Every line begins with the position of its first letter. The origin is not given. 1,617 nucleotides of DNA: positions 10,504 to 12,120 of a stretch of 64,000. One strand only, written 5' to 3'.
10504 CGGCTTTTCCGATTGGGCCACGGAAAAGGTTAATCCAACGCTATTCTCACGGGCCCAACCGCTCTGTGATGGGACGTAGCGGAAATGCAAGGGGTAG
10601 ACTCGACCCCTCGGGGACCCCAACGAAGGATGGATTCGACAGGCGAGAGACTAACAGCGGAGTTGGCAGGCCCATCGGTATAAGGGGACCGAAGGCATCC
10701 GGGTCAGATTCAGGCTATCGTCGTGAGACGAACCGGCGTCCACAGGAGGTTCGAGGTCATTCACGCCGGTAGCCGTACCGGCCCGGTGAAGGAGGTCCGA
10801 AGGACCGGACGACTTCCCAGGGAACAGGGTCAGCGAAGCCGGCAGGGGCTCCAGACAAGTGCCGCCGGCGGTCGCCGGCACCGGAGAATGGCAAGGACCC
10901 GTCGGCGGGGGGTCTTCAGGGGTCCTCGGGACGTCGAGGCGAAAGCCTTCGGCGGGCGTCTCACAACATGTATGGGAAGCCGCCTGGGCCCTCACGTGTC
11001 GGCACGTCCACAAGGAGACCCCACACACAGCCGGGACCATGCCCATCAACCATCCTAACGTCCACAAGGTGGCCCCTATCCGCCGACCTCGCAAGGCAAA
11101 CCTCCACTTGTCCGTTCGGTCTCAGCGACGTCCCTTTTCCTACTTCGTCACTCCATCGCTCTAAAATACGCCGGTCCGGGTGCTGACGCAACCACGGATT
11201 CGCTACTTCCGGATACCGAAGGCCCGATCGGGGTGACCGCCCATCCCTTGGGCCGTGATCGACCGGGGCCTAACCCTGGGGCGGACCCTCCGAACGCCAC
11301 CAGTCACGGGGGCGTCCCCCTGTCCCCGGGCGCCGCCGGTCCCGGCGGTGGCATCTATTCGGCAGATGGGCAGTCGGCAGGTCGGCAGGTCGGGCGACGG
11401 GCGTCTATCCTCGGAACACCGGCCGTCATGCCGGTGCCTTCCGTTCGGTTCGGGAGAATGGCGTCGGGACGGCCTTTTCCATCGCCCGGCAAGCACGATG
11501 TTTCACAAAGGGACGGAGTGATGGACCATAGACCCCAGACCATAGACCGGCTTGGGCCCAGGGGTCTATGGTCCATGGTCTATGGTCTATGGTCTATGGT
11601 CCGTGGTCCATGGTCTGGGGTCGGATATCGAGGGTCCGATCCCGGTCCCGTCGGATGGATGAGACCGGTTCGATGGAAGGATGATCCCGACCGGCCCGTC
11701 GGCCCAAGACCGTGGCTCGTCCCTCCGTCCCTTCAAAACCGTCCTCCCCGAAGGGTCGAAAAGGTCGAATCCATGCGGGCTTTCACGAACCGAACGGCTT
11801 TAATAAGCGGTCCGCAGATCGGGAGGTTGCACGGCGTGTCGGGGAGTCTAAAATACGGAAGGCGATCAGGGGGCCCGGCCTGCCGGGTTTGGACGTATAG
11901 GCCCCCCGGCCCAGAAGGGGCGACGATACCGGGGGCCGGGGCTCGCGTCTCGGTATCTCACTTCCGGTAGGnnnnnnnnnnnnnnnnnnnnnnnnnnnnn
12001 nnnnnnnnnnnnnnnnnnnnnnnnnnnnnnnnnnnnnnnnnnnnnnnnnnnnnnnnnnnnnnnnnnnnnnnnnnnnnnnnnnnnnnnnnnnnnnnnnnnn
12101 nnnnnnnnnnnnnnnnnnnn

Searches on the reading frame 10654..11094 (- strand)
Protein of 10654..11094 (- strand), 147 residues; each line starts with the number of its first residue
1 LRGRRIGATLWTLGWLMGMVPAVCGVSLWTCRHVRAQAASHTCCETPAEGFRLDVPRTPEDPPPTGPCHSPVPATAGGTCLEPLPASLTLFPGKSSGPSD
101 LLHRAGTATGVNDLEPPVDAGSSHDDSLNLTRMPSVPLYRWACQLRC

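Call 20: search_protein_families(library=pfam, proteins=[window:10654-11094:-], max_evalue=10)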
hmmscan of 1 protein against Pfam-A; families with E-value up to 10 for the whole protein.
seq(147 aa): 0 families

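Call 21: find_homologous_proteins(query=window:10654-11094:-, max_evalue=0.01)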
Query seq(147 aa) (147 aa): 2 proteins with E <= 0.01 among 38 candidates.
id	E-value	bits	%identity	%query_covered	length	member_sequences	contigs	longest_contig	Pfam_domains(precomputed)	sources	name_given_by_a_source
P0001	3.4e-96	338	99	100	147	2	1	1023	-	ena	-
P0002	7.1e-62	226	73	100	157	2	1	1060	-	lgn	-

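Call 22: find_encoding_contigs(protein=P0002, flank=10000)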
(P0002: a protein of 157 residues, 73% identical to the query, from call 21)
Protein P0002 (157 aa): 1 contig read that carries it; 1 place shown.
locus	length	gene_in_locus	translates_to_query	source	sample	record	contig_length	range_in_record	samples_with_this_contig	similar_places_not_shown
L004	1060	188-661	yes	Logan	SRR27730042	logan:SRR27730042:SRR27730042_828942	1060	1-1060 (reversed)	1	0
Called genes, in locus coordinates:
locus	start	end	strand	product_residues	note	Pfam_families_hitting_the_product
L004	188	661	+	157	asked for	-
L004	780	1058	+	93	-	?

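Call 23: find_encoding_contigs(protein=P0001, flank=10000)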
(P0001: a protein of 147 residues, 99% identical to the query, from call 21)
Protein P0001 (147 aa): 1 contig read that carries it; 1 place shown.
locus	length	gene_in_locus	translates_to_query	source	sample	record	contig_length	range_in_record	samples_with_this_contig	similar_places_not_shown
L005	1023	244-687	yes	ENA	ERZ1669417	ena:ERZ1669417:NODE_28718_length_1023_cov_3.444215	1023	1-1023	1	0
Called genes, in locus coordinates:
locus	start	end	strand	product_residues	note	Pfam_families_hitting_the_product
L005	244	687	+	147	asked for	-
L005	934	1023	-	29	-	?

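Call 27: find_related_loci(query=A2, collection=metagenome_contigs, flank=5000)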
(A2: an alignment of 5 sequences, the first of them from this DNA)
Query A2 (147 aa) in metagenome_contigs; peptide patterns used: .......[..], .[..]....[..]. (x = any residue, [..] = any of these).
101 stretches matched a pattern; 1 encode a relative of the query (tblastn E <= 1e-3); 1 distinct loci.
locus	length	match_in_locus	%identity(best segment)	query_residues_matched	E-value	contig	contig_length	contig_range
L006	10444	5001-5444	70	1-147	8e-62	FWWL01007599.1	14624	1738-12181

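Call 32: search_protein_families(library=ncbifam, proteins=[window:10654-11094:-], max_evalue=0.01)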
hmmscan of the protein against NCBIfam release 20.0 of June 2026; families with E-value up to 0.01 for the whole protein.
seq(147 aa): 0 families

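Call 41: search_protein_families(library=pfam, proteins=[L006:3524-4924:-, L006:5609-7123:+, L006:6963-8768:+, L006:425-3052:+], max_evalue=0.001)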
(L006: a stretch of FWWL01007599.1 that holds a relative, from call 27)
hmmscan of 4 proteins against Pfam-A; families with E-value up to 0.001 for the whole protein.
L006:3524-4924:- (466 aa): 0 families

L006:5609-7123:+ (504 aa): 1 family
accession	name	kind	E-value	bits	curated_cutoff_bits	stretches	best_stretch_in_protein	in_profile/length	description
PF02321.23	OEP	-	1.2e-35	123.5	22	2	48-232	1-187/187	Outer membrane efflux protein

L006:6963-8768:+ (601 aa): 6 families
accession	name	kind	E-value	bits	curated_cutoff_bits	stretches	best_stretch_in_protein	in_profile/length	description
PF16576.10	HlyD_D23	-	6.1e-76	254.9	30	1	177-398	2-214/214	Barrel-sandwich domain of CusB or HlyD membrane-fusion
PF13437.12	HlyD_3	-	2e-21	77.2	22.2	1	295-395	2-106/106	HlyD family secretion protein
PF13473.12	Cupredoxin_1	-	5.5e-14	52.5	27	1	509-597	17-104/104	Cupredoxin-like domain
PF19335.5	HMBD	-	1.9e-13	50.6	23.6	1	114-141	1-28/28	Heavy metal binding domain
PF00529.27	CusB_dom_1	-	0.0002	22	26.5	0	290-399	12-68/89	Cation efflux system protein CusB domain 1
PF13533.13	Biotin_lipoyl_2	-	0.00065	19.9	29.8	0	293-315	1-23/32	Biotin-lipoyl like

L006:425-3052:+ (875 aa): 1 family
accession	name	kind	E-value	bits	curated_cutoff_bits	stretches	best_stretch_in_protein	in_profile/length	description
PF03739.19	LptF_LptG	-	6.1e-127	423.9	27.9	2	126-483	1-353/353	Lipopolysaccharide export system permease LptF/LptG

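Call 44: predict_structure(alignment_id=A5)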
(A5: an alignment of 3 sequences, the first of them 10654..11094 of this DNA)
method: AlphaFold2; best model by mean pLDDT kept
length: 147 residues; sequences in the alignment: 3
mean_pLDDT: 38.1   pTM: 0.22
mean pLDDT of the five models: 38.1, 37.5, 35.6, 35.0, 34.4
residues with pLDDT >= 90: 0; 70-90: 0; 50-70: 18; < 50: 129
segments of 3 or more residues with pLDDT < 50: 17-42, 44-53, 55-147
pLDDT, mean of each block of 10 residues (from residue 1): 55 50 37 42 44 44 39 32 33 29 31 31 28 36 43
secondary structure, 60 per line:
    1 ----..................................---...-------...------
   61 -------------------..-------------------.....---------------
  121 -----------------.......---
elements in order: H5-38 E42-44 E52-54 H101-105 H138-144

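Call 51: search_protein_representatives(alignment_id=A5)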
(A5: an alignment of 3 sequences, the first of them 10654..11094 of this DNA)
Query: 3 sequences, 147 profile positions. Proteins with E-value up to 0.001 (for the whole library): 3; up to 1e-10: 2; up to 1e-30: 2. The best 3 are listed.
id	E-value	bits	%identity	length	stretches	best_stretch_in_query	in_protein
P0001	2.5e-93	326.0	-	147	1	1-147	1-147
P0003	1.1e-36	142.2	-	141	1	2-147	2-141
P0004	2.2e-08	50.4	-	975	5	34-147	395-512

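Call 53: find_encoding_contigs(protein=P0003, flank=10000)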
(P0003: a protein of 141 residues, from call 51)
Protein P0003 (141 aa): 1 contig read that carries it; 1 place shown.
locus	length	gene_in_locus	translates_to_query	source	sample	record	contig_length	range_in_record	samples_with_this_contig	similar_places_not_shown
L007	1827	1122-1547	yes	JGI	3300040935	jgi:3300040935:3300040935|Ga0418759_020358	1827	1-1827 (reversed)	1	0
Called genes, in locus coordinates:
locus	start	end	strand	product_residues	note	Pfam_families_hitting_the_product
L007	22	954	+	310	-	PF00742:Homoserine_dh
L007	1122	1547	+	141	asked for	-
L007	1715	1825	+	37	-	?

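Call 60: search_protein_families(library=pfam, alignment_id=A7, max_evalue=10)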
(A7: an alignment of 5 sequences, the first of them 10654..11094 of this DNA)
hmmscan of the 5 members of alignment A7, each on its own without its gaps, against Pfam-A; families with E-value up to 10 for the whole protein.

A. member 1, window:10654-11094:- (147 aa): 0 families

B. families by the number of members that match (of 5 scanned): 0 families

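Call 61: search_solved_structures(query=A7, max_evalue=10)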
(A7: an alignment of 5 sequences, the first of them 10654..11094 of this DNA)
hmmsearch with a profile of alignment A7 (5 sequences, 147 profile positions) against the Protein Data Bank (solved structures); distinct sequences matched with E-value up to 10: 6.
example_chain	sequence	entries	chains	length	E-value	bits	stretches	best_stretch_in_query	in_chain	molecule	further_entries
3hbc_A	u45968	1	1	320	0.4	14.1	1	24-113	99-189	Choloylglycine hydrolase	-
6ufy_A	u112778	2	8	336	0.45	14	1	24-113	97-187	Choloylglycine hydrolase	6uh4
7mw5_L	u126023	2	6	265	0.98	12.9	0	45-118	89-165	Fab of antibody clone 2, light chain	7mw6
4u0r_C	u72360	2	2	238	0.99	12.8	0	72-99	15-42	Monoclonal antibody 9AD4 light chain | MONOCLONAL ANTIBODY 9AD4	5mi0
4u1g_C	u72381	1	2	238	1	12.8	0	72-100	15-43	QA1 monoclonal antibody light chain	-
3ct9_A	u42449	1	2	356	1.8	12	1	28-67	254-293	Acetylornithine deacetylase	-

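Call 102: predict_structure(alignment_id=A12)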
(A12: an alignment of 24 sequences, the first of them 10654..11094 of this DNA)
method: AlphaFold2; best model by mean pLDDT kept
length: 147 residues; sequences in the alignment: 24
mean_pLDDT: 48.8   pTM: 0.15
mean pLDDT of the five models: 48.8, 47.4, 45.2, 39.6, 39.3
residues with pLDDT >= 90: 0; 70-90: 0; 50-70: 54; < 50: 93
segments of 3 or more residues with pLDDT < 50: 25-35, 41-48, 51-53, 56-58, 76-131
pLDDT, mean of each block of 10 residues (from residue 1): 61 62 47 47 48 48 51 46 44 40 43 43 43 55 53
secondary structure, 60 per line:
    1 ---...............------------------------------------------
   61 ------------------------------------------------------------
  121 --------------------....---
elements in order: H4-18 H141-144

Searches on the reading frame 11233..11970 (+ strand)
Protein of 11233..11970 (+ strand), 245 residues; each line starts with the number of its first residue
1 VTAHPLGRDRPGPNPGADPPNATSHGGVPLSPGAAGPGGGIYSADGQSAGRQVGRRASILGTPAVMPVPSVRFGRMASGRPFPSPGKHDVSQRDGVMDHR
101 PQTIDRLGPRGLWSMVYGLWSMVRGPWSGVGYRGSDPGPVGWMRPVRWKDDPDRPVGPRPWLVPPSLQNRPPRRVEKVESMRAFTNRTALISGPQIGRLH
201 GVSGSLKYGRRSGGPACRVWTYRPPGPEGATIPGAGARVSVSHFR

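Call 31: search_protein_families(library=pfam, proteins=[window:11233-11970:+], max_evalue=0.001)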
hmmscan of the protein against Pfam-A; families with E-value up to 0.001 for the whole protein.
window:11233-11970:+ (245 aa): 0 families
